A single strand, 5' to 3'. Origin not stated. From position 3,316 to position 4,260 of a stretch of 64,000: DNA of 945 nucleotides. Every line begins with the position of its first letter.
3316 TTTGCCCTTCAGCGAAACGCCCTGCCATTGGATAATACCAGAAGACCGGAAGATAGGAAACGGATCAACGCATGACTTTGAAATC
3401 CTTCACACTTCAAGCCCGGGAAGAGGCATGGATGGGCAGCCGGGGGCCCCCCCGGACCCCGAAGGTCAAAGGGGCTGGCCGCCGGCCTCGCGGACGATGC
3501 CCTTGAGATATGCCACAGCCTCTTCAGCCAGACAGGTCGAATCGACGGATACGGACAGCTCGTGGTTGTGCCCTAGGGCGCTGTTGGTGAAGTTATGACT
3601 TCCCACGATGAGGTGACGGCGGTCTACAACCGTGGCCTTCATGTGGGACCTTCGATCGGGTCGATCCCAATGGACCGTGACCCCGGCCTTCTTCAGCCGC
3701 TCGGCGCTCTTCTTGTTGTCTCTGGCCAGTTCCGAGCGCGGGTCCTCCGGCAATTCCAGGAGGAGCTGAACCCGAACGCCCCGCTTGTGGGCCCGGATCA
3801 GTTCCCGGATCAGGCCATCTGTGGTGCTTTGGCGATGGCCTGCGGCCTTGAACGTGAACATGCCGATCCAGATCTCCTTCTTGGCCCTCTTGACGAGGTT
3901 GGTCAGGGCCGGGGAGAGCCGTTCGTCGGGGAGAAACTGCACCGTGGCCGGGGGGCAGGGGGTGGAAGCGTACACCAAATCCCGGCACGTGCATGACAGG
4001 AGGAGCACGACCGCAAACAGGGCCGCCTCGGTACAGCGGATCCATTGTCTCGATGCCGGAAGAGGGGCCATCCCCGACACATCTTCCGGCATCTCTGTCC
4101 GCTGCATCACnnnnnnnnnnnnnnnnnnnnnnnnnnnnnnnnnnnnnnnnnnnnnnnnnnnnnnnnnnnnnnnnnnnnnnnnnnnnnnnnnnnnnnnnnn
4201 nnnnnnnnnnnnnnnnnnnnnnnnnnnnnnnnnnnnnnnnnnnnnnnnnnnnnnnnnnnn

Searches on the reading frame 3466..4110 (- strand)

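Call 9: search_protein_families(library=pfam, proteins=[window:3466-4110:-], max_evalue=0.1)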
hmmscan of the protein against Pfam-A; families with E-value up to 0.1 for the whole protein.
window:3466-4110:- (214 aa): 3 families
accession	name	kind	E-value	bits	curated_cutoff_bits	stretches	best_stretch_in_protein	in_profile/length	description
PF13091.12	PLDc_2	-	4.6e-25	88.4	27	1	70-203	2-129/132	PLD-like domain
PF17941.7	PP_kinase_C_1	-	2e-06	28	25.7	1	86-166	38-115/167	Polyphosphate kinase C-terminal domain 1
PF00614.28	PLDc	-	0.0039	17.6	21.9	1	154-177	4-27/28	Phospholipase D Active site motif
